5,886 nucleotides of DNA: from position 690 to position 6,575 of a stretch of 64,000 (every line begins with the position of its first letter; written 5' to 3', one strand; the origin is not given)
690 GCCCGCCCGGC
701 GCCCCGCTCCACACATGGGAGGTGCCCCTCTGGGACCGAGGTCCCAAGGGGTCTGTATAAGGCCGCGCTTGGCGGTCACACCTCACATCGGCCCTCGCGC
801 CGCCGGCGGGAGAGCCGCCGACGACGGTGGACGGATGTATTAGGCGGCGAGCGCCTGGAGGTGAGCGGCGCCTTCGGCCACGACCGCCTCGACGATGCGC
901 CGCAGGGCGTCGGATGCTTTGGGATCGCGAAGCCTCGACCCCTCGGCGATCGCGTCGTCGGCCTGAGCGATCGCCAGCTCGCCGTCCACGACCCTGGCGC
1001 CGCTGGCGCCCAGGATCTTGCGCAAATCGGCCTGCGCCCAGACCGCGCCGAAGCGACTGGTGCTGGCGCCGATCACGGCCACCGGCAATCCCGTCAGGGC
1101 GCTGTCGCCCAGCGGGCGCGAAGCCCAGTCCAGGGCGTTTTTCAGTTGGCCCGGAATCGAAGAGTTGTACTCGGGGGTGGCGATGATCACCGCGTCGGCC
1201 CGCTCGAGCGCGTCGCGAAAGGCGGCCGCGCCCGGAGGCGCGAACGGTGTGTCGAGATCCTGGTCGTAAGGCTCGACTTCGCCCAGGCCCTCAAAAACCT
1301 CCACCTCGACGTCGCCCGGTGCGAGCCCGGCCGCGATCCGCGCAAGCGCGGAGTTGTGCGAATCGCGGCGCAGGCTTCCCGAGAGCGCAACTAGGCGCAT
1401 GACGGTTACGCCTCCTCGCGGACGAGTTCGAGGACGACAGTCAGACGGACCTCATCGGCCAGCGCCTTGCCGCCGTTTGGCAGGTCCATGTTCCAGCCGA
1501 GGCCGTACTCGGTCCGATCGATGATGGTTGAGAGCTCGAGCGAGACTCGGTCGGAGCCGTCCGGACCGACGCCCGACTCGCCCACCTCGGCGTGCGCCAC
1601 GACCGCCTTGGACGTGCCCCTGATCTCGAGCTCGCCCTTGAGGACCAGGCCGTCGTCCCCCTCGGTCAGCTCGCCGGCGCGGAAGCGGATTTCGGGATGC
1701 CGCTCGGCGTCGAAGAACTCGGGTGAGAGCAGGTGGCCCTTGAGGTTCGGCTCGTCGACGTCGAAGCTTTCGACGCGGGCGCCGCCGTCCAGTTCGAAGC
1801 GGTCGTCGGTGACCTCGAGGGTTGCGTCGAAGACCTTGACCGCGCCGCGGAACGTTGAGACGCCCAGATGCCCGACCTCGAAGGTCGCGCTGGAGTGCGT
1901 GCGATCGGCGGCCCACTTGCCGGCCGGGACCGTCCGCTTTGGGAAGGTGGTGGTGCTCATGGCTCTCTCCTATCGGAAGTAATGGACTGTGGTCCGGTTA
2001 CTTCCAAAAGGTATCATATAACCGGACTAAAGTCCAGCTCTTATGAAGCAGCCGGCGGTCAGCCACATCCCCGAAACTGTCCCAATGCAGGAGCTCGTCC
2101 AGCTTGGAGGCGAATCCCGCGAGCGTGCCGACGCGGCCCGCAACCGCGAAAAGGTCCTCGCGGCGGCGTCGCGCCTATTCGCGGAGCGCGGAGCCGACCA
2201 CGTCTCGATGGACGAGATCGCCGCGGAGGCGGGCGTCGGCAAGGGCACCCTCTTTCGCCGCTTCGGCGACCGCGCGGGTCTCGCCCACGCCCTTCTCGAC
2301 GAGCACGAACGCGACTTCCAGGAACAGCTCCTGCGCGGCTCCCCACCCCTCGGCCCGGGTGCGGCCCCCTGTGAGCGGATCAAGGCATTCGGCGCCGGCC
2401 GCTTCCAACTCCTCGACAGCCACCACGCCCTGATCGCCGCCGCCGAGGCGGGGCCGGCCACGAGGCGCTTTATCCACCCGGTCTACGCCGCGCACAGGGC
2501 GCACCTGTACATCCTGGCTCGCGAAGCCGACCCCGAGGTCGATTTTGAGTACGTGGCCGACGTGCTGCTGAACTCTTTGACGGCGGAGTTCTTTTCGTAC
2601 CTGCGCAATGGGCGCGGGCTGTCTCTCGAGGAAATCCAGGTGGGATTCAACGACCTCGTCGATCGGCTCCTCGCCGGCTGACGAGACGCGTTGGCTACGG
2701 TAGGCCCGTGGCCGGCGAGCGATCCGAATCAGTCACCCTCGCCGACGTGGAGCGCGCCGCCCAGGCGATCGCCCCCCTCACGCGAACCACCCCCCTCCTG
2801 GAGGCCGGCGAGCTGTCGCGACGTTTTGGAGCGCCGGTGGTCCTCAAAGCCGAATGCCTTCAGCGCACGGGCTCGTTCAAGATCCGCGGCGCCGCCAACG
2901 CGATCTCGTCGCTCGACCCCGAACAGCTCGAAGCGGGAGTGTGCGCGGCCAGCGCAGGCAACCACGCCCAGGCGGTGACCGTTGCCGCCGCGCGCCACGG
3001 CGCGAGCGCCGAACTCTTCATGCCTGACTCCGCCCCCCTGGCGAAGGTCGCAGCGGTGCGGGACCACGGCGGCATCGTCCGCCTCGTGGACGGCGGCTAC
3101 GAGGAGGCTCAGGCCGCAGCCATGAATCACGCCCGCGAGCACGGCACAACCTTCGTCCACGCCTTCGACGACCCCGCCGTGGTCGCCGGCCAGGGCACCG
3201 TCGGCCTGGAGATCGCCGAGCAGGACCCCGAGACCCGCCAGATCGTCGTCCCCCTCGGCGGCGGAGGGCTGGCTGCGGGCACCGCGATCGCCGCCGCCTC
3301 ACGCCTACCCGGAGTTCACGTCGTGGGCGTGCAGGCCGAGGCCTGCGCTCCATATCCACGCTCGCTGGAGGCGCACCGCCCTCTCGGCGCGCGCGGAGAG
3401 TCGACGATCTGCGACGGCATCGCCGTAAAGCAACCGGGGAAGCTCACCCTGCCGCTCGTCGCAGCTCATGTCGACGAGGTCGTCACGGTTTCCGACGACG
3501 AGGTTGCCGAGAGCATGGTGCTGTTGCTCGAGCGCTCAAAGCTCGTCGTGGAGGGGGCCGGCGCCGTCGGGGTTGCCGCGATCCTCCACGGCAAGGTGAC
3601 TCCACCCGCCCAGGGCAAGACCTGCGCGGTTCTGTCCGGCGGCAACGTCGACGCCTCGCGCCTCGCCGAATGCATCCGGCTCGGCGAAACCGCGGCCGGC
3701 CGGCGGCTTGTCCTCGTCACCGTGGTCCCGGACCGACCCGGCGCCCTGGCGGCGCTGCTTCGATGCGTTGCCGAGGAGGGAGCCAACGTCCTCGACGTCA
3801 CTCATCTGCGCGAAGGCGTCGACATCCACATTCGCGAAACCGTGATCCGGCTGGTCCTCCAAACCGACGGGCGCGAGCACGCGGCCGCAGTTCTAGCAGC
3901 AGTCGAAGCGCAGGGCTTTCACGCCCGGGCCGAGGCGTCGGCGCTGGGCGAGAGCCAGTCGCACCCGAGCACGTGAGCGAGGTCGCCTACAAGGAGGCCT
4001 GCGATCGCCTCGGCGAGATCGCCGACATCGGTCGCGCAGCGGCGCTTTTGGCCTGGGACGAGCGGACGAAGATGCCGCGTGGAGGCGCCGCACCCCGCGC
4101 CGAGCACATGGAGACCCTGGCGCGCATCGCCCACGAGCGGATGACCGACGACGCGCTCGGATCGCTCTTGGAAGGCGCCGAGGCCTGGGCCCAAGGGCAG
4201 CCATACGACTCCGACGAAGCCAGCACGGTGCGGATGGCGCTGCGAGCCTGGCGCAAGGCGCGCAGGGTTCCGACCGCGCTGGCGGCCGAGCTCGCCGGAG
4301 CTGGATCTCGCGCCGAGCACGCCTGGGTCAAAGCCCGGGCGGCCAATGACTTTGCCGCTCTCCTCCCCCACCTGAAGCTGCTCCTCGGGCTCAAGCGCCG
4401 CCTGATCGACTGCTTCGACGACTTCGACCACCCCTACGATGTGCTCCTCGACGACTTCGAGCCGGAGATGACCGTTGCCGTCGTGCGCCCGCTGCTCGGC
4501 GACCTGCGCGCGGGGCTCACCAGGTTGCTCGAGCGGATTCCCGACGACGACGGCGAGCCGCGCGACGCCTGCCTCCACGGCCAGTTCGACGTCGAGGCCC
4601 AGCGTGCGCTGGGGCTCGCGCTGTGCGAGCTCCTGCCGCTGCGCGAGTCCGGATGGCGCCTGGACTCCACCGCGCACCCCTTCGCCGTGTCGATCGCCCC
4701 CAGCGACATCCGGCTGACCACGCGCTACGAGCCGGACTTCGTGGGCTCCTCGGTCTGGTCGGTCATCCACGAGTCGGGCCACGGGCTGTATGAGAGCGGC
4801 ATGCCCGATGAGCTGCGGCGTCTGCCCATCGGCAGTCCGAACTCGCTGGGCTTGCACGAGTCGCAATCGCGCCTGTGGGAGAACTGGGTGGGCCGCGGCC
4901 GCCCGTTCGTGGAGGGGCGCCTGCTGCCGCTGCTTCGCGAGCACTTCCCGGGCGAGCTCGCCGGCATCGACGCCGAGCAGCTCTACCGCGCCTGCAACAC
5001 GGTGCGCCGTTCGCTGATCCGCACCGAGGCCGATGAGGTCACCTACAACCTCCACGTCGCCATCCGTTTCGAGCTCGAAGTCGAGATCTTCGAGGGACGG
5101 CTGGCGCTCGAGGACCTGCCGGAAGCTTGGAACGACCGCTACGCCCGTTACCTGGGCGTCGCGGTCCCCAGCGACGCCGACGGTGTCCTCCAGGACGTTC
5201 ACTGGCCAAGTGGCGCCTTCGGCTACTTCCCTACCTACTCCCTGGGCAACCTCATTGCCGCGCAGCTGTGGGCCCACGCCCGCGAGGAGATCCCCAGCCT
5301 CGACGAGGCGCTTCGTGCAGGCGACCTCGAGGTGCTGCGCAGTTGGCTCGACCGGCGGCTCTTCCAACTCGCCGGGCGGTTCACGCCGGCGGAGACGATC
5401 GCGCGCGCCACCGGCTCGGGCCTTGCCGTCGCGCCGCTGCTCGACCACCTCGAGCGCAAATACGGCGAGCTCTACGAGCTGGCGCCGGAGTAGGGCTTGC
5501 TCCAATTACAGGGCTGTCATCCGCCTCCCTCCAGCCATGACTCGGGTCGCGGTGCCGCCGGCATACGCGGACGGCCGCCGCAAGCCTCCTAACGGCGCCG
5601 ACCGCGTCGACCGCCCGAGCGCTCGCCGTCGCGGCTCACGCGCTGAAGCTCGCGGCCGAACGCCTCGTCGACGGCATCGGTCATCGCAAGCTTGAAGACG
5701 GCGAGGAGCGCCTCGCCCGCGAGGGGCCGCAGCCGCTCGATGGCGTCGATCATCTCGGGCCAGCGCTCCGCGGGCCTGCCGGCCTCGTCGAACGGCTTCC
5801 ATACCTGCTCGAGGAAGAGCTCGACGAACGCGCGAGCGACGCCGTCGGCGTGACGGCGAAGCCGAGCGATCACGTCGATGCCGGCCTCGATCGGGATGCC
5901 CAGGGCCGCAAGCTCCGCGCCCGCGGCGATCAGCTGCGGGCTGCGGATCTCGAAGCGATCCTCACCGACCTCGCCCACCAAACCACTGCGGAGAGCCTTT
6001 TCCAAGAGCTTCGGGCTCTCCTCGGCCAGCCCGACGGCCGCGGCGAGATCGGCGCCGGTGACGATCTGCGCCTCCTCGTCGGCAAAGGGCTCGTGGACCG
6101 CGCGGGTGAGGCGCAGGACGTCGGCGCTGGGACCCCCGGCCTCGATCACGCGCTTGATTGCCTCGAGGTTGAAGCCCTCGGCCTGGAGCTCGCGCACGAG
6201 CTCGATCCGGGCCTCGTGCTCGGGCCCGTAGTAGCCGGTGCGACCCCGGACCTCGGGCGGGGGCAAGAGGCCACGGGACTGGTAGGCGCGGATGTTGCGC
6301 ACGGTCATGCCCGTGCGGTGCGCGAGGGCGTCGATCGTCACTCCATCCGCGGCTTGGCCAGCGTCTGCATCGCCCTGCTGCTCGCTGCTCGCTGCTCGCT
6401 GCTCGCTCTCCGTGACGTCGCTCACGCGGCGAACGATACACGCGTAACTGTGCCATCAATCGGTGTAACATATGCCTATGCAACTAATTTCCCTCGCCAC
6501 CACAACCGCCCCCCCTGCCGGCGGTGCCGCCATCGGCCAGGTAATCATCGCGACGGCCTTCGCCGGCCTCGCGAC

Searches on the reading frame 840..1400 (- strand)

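Call 44: search_protein_families(library=pfam, proteins=[window:840-1400:-], max_evalue=0.0001)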
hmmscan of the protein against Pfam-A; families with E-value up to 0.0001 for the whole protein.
window:840-1400:- (186 aa): 2 families
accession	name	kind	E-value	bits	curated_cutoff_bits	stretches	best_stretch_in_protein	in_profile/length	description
PF03358.20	FMN_red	-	9.1e-39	132.9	24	1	1-147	1-150/152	NADPH-dependent FMN reductase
PF02525.22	Flavodoxin_2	-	7e-07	29.6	27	1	1-94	1-104/198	Flavodoxin-like fold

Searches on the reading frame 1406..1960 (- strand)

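Call 44: search_protein_families(library=pfam, proteins=[window:1406-1960:-], max_evalue=0.0001)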
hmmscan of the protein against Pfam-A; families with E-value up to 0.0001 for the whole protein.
window:1406-1960:- (184 aa): 1 family
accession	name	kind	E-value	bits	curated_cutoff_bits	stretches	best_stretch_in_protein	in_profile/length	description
PF04264.18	YceI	-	3.3e-31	109.1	23.7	1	16-178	1-149/150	YceI-like domain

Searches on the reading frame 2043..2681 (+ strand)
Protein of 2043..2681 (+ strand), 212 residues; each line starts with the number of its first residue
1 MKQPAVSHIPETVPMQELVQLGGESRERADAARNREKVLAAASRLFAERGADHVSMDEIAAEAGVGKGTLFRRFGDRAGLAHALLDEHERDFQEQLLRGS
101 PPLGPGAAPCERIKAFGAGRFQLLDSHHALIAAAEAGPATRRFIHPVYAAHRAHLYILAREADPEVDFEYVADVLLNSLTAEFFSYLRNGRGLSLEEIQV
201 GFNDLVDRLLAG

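Call 44: search_protein_families(library=pfam, proteins=[window:2043-2681:+], max_evalue=0.0001)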
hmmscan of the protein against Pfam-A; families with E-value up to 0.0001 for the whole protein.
window:2043-2681:+ (212 aa): 1 family
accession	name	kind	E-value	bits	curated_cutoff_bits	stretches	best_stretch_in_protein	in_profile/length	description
PF00440.29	TetR_N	-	5.9e-16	58.4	24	1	39-84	2-47/47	Bacterial regulatory proteins, tetR family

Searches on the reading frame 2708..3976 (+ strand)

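Call 44: search_protein_families(library=pfam, proteins=[window:2708-3976:+], max_evalue=0.0001)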
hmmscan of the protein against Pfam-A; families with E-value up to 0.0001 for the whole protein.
window:2708-3976:+ (422 aa): 2 families
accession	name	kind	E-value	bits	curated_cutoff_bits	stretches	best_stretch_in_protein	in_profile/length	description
PF00291.31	PALP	-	1.6e-76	257.9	35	1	23-311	3-295/295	Pyridoxal-phosphate dependent enzyme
PF01842.31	ACT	-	1e-06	28.9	27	1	335-400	2-65/66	ACT domain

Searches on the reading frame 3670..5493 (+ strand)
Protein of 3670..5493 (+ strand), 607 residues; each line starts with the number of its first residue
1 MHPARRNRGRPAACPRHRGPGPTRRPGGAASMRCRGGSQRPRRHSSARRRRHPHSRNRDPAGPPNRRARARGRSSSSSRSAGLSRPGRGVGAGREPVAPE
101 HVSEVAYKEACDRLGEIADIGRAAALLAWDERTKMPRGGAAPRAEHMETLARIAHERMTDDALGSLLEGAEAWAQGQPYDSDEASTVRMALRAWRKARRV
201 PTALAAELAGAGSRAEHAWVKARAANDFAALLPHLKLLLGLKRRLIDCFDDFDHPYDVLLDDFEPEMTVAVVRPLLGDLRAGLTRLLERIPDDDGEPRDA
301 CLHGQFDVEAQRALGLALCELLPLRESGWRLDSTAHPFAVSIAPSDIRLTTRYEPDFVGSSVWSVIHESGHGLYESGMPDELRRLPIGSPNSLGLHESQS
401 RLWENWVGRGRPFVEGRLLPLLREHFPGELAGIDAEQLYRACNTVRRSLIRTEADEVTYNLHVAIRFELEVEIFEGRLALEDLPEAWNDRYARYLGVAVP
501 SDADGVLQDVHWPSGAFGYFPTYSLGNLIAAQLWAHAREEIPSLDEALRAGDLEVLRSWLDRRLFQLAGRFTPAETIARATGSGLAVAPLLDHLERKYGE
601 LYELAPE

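Call 44: search_protein_families(library=pfam, proteins=[window:3670-5493:+], max_evalue=0.0001)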
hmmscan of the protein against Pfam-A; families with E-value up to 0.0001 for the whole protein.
window:3670-5493:+ (607 aa): 1 family
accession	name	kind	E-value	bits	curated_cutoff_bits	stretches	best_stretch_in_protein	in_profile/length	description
PF02074.21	Peptidase_M32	-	7e-157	523.4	25.1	1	114-598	6-489/489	Carboxypeptidase Taq (M32) metallopeptidase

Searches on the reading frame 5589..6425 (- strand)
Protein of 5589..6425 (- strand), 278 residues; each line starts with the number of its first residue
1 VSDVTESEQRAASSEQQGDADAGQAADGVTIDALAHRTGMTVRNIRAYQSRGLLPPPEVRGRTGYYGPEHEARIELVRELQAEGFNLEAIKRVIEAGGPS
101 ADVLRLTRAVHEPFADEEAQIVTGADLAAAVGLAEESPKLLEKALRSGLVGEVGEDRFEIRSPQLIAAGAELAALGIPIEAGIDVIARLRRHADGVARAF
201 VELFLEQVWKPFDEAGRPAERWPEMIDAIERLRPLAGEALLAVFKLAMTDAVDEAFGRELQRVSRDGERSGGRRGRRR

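Call 44: search_protein_families(library=pfam, proteins=[window:5589-6425:-], max_evalue=0.0001)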
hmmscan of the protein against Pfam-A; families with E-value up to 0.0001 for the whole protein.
window:5589-6425:- (278 aa): 2 families
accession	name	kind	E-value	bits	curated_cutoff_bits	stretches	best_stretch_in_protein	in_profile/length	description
PF13411.12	MerR_1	-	5.6e-20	71.7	21.6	1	30-96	2-68/69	MerR HTH family regulatory protein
PF00376.29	MerR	-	1.9e-07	31.2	28.2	1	30-58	1-29/38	MerR family regulatory protein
